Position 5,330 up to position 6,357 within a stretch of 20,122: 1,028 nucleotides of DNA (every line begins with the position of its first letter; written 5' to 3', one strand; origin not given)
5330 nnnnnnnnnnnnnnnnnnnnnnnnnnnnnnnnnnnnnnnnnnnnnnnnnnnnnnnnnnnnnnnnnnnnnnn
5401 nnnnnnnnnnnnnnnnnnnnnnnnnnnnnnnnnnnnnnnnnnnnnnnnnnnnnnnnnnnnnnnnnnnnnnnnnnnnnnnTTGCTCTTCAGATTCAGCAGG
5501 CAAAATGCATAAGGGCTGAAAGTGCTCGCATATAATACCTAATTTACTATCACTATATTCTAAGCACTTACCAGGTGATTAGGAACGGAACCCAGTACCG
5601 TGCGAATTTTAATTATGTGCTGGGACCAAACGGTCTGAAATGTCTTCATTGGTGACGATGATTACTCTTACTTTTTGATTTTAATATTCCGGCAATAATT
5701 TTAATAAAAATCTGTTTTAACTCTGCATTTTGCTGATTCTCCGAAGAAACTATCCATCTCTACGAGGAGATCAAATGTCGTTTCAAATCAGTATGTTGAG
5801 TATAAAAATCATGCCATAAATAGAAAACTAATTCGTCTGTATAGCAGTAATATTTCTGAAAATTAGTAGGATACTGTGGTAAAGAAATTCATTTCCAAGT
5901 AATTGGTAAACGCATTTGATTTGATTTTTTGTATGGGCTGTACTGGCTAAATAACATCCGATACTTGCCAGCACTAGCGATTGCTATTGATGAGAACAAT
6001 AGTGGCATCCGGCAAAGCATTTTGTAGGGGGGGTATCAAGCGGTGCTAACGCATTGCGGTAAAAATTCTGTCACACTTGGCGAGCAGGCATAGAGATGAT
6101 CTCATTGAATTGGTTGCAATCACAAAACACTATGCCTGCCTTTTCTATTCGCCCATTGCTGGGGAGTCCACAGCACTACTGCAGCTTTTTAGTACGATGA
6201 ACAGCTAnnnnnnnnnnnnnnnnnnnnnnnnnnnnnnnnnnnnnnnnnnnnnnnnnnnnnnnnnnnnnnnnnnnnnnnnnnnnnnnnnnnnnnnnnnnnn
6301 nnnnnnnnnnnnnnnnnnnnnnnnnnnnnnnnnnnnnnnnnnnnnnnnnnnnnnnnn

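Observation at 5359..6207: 850-bp ORF-free region inside the island with a 14-codon ORF behind a perfect SD, a consensus TATAAT, a 10-bp inverted repeat with 41-nt loop and a G7 tract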

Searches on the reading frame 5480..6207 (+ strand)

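Call 21: search_protein_families(library=ncbifam, proteins=[L002:1815-3014:-])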
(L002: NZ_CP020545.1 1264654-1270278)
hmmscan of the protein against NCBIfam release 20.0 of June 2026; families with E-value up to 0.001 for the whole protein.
L002:1815-3014:- (399 aa): 5 families
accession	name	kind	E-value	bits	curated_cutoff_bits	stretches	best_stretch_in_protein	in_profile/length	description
NF033591.1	transpos_IS4_2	equivalog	8.1e-103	344.1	152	1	39-390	1-338/340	IS4 family transposase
NF033592.1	transpos_IS4_1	equivalog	3.1e-10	39.7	115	1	139-298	164-299/332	IS4 family transposase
NF033559.2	transpos_IS1634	equivalog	2.9e-09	36.5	100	1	265-356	361-449/483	IS1634 family transposase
NF049999.1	transpos_IS701_3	equivalog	1.2e-08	34.3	170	0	252-307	282-336/412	IS701 family transposase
NF033540.2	transpos_IS701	equivalog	4.9e-07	29.4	150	1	128-299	156-331/363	IS701 family transposase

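Call 22: search_protein_families(library=pfam, proteins=[L002:1815-3014:-])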
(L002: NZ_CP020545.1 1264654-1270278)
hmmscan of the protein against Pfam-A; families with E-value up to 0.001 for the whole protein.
L002:1815-3014:- (399 aa): 1 family
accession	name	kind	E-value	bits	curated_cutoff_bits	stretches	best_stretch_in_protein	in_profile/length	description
PF01609.27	DDE_Tnp_1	-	7.8e-17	62.1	23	1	104-323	31-195/200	Transposase DDE domain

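Call 30: search_dna_similar(query=L002:1815-3014:-, collection=plasmids, mode=protein, max_rows=40, rows=spread)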
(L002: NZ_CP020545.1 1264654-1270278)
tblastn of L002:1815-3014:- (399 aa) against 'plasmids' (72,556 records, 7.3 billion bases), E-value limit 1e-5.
Records with a match: 3538; places in all: 5688; records where one place covers at least 80% of the query: 2516.
Best place of each record, by identity: >=99% 1; 95-99% 1; 90-95% 7; 80-90% 190; 60-80% 130; <60% 3209.
By first word of the organism name: Escherichia 1350; Klebsiella 1054; Salmonella 451; Enterobacter 185; Shigella 121; Citrobacter 64; Vibrio 53; Providencia 36; Xanthomonas 32; Pseudomonas 29; and 31 more.
By predicted mobility (MOB-suite, as given by PLSDB): conjugative 2699; non-mobilizable 467; mobilizable 372.
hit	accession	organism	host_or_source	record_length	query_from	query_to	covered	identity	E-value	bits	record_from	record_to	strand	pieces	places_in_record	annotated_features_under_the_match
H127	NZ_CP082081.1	Escherichia coli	Homo sapiens,blood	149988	1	399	100%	100.0%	0e+0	827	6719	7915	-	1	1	IS4 family transposase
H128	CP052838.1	Salmonella enterica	chicken breast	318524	1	399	100%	84.9%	0e+0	708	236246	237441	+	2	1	none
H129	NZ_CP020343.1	Shigella flexneri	Homo sapiens,cell culture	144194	1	397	99%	71.5%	0e+0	565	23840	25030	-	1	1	IS4-like element ISSfl1 family transposase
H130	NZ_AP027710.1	Escherichia coli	-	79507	1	382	89%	64.5%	6e-99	511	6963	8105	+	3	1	none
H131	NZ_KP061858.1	Enterobacter cloacae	-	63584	6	368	91%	37.0%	2e-59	215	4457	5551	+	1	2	IS4-like element IS10A family transposase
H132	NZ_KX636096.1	Klebsiella pneumoniae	-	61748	18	368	88%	37.7%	2e-59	215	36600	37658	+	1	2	IS4-like element IS10A family transposase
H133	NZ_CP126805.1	Enterobacter hormaechei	Homo sapiens,isolated bacterial ...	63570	18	368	88%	37.7%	2e-59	215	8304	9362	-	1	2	IS4-like element IS10A family transposase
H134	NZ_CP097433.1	Escherichia coli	Homo sapiens,Human gut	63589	18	368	88%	37.7%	2e-59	215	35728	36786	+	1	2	IS4-like element IS10A family transposase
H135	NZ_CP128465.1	Klebsiella variicola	Dog,skin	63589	18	368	88%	37.7%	2e-59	215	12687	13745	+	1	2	IS4-like element IS10A family transposase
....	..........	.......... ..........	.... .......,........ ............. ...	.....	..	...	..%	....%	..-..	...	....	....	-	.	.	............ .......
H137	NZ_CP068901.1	Klebsiella pneumoniae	Homo sapiens,Plasmid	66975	18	368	88%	37.7%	2e-59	215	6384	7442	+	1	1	IS4-like element IS10A family transposase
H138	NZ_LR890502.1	Klebsiella pneumoniae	Homo sapiens,rectal swab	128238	18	368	88%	37.7%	2e-59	215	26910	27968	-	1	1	IS4-like element IS10A family transposase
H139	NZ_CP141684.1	Pseudomonas aeruginosa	activated sludge,single strain culture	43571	18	368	88%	37.7%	3e-59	215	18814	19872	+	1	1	IS4-like element IS10A family transposase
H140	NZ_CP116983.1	Escherichia coli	Sus scrofa,feces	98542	18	379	91%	35.9%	9e-59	213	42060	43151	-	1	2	IS4-like element ISVsa5 family transposase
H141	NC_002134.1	Shigella flexneri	-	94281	18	379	91%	35.9%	1e-58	213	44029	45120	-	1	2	IS4-like element ISVsa5 family transposase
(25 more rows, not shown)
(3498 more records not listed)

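Call 31: get_annotated_region(hit=H129, flank=400)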
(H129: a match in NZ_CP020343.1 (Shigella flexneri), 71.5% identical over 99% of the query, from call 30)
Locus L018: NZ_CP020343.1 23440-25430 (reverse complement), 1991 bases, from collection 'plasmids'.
description: Shigella flexneri 1a strain 0439 plasmid unnamed1, complete sequence
organism: Shigella flexneri (NCBI taxid 374923)
taxonomy: Bacteria; Pseudomonadota; Gammaproteobacteria; Enterobacterales; Enterobacteriaceae; Shigella; Shigella flexneri
host: -; source: Homo sapiens,cell culture; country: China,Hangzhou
typing (MOB-suite, as given by PLSDB): mobilizable; replicon IncFIA; relaxase MOBF,MOBF,MOBP
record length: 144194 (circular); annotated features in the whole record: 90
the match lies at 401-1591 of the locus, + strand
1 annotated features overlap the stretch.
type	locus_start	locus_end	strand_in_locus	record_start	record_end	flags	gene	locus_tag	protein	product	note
CDS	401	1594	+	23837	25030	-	-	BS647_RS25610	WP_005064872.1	IS4-like element ISSfl1 family transposase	-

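Call 32: get_annotated_region(hit=H128, flank=400)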
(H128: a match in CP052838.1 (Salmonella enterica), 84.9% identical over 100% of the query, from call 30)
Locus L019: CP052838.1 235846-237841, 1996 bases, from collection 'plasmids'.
description: Salmonella enterica subsp. enterica serovar Infantis strain CVM N16S097 plasmid pN16S097, complete sequence
organism: Salmonella enterica (NCBI taxid 595)
taxonomy: Bacteria; Pseudomonadota; Gammaproteobacteria; Enterobacterales; Enterobacteriaceae; Salmonella; Salmonella enterica
host: -; source: chicken breast; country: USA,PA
typing (MOB-suite, as given by PLSDB): conjugative; replicon IncFIB; relaxase MOBP,MOBP; mating-pair formation MPF_I
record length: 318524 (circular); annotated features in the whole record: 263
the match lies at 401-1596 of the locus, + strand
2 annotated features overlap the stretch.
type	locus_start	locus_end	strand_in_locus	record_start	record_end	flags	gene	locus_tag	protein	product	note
CDS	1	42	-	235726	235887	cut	-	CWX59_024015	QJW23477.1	hypothetical protein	-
CDS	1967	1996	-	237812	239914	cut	-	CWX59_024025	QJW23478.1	peptidase domain-containing ABC transporter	-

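Call 33: get_annotated_region(hit=H130, flank=400)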
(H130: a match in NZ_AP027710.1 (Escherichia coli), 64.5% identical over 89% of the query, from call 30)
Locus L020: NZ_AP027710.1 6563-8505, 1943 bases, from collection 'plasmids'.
description: Escherichia coli strain PSS-15 plasmid pPSS-15_1, complete sequence
organism: Escherichia coli (NCBI taxid 562)
taxonomy: Bacteria; Pseudomonadota; Gammaproteobacteria; Enterobacterales; Enterobacteriaceae; Escherichia; Escherichia coli
host: -; source: -; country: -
typing (MOB-suite, as given by PLSDB): non-mobilizable; replicon IncFIB,IncFIC,rep_cluster_2244
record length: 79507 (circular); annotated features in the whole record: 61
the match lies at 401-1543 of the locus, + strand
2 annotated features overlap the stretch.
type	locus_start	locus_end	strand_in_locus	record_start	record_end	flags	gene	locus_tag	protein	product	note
CDS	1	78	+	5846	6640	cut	-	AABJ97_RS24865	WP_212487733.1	helix-turn-helix transcriptional regulator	GO:0006355 - regulation of DNA-templated transcription [Evidence IEA]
CDS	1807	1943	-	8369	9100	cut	-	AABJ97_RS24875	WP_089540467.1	SDR family NAD(P)-dependent oxidoreductase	-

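Call 34: get_annotated_region(hit=H141, flank=400)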
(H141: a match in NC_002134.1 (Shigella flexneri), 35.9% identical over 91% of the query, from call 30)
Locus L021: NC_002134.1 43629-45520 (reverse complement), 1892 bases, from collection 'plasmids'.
description: Shigella flexneri 2b plasmid R100, complete sequence
organism: Shigella flexneri (NCBI taxid 1288825)
taxonomy: Bacteria; Pseudomonadota; Gammaproteobacteria; Enterobacterales; Enterobacteriaceae; Shigella; Shigella flexneri
host: -; source: -; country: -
typing (MOB-suite, as given by PLSDB): conjugative; replicon IncFIA; relaxase MOBF; mating-pair formation MPF_F
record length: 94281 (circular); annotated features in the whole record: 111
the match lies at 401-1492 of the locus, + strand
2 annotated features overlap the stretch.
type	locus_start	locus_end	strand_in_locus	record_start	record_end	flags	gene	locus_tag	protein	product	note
CDS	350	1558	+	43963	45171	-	-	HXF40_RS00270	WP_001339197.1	IS4-like element ISVsa5 family transposase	GO:0006313 - DNA transposition [Evidence IEA]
CDS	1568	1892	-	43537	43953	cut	-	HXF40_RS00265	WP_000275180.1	helix-turn-helix domain-containing protein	GO:0006355 - regulation of DNA-templated transcription [Evidence IEA]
